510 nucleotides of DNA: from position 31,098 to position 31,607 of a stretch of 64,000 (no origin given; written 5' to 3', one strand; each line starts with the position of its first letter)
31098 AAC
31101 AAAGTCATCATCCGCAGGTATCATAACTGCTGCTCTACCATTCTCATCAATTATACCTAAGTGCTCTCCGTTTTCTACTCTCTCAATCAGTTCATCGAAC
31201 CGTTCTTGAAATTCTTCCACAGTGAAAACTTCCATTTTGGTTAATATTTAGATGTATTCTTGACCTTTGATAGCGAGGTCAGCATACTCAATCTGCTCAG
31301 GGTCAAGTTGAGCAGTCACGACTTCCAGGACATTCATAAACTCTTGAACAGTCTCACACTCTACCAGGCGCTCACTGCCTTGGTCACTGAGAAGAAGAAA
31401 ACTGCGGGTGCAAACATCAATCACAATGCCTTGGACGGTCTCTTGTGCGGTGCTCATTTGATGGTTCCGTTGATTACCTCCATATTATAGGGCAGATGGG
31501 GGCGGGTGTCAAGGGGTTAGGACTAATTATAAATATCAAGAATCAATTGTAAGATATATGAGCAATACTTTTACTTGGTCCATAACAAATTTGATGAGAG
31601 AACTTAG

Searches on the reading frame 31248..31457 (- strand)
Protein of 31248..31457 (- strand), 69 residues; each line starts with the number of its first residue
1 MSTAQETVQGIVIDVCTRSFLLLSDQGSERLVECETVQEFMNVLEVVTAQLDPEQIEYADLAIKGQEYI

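Call 65: search_protein_families(library=pfam, proteins=[window:31248-31457:-], max_evalue=0.01)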
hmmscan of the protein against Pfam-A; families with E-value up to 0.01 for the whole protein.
window:31248-31457:- (69 aa): 1 family
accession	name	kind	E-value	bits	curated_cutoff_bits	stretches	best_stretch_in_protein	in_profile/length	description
PF23966.1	DUF7294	-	1.6e-20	73.3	27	1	2-61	1-64/66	Domain of unknown function (DUF7294)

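Call 107: find_homologous_proteins(query=window:31248-31457:-, max_evalue=0.001)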
Query window:31248-31457:- (69 aa): 512 proteins with E <= 0.001 among 512 candidates; the best 120 are listed.
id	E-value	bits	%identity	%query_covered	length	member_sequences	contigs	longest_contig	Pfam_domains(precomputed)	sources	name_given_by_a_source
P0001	2.4e-35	136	96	100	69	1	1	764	PF23966.2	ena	-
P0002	3.3e-33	129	93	100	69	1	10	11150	PF23966.2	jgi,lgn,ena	-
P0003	4.1e-33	129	93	100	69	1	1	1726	PF23966.2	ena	-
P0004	5.4e-33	128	94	97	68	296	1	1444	PF23966.2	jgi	-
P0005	9.2e-33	128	94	97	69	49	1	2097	PF23966.2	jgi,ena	jgi:hypothetical protein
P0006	1.0e-31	124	91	97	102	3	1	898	PF23966.2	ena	-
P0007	1.5e-31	124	94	96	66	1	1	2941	PF23966.2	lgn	-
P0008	2.4e-31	123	94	96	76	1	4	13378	PF23966.2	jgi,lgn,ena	jgi:hypothetical protein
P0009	2.4e-31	123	88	97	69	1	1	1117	PF23966.2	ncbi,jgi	-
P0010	3.4e-31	123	91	97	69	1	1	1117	PF23966.2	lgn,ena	-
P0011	4.0e-31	123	91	97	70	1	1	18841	PF23966.2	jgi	-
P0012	4.0e-31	123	91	97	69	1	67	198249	PF23966.2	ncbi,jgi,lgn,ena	jgi:hypothetical protein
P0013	4.7e-31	122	90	97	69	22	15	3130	PF23966.2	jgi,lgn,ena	-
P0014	5.0e-31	122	94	96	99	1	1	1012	PF23966.2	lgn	-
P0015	5.1e-31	122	91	97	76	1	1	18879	PF23966.2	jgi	-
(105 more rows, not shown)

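Call 111: predict_structure(alignment_id=A3)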
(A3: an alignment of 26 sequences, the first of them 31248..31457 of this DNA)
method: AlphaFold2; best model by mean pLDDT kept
length: 69 residues; sequences in the alignment: 26
mean_pLDDT: 78.9   pTM: 0.61
mean pLDDT of the five models: 78.9, 76.7, 74.0, 70.9, 70.2
residues with pLDDT >= 90: 15; 70-90: 38; 50-70: 5; < 50: 11
segments of 3 or more residues with pLDDT < 50: 1-3, 62-69
pLDDT, mean of each block of 10 residues (from residue 1): 66 89 87 91 88 85 44
secondary structure, 60 per line:
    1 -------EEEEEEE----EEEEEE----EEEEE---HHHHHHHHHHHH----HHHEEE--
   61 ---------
elements in order: E8-14 E19-24 E29-33 H37-48 E56-58

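Call 116: fold_search(model_id=the predicted structure, library=pdb)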
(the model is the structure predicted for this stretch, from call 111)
No match with E <= 0.001 here; weaker rows may still be real.
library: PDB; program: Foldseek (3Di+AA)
matches with E <= 10: 500; with E <= 0.001: 0
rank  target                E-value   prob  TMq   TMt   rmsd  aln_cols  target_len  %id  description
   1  4q0f_C                7.6e-02  0.96  0.47  0.48   3.5        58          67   12  Crystal Structure of Thermotoga maritima FtsH Periplasmic domain (released 2015-04-01)
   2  2muy_MODEL_1_A        1.1e-01  0.66  0.40  0.36   4.6        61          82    8  The solution structure of the FtsH periplasmic N-domain (released 2015-01-28)
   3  5umr                  1.4e-01  0.96  0.53  0.39   2.9        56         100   12  Crystal structure of N-terminal domain of human FACT complex subunit SSRP1 (released 2018-01-31)
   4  5dzm_A                1.5e-01  0.47  0.31  0.22   6.3        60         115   12  HIV-1 Reverse Transcriptase RH domain (released 2016-05-11)
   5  8fru_k                1.7e-01  0.97  0.57  0.52   2.5        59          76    7  60S subunit of the Giardia lamblia 80S ribosome (released 2024-01-31)
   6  9bh5_Ck               1.8e-01  0.47  0.37  0.37   4.3        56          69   12  High-resolution C. elegans 80S ribosome structure - class 1 (released 2024-09-04)
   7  4m8a_B                2.3e-01  0.91  0.47  0.48   3.1        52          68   13  Crystal Structure of Thermotoga maritima FtsH Periplasmic Domain (released 2014-09-17)
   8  7d3e_A                2.3e-01  0.85  0.45  0.03   3.5        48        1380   17  Cryo-EM structure of human DUOX1-DUOXA1 in low-calcium state (released 2020-12-09)
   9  7z3n_Lk               2.5e-01  0.51  0.45  0.41   5.6        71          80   13  Cryo-EM structure of the ribosome-associated RAC complex on the 80S ribosome - RAC-1 conformation (released 2023-04-12)
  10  9eh2_y                2.5e-01  0.91  0.58  0.12   3.2        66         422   15  RNA polymerase II-DSIF-SPT6-PAF1c-TFIIS-IWS1-SETD2-FACT nucleosome upstream (released 2024-12-18)
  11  6l1r                  2.7e-01  0.90  0.53  0.39   2.9        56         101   12  Crystal structure of N-terminal domain of human SSRP1 (released 2020-09-30)
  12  7olc_Lk               2.8e-01  0.25  0.37  0.34   5.1        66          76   14  Thermophilic eukaryotic 80S ribosome at idle POST state (released 2022-01-26)
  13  7wi3_E                3.0e-01  0.72  0.40  0.36   3.2        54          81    9  Cryo-EM structure of E.Coli FtsH-HflkC AAA protease complex (released 2022-06-01)
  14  3f5r                  3.2e-01  0.80  0.53  0.36   4.1        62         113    6  The crystal structure of a subunit of the heterodimeric FACT complex (Spt16p-Pob3p). (released 2008-11-18)
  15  6hix_Ag               3.7e-01  0.66  0.42  0.14   5.2        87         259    9  Cryo-EM structure of the Trypanosoma brucei mitochondrial ribosome - This entry contains the large mitoribosomal subu (released 2018-09-26)
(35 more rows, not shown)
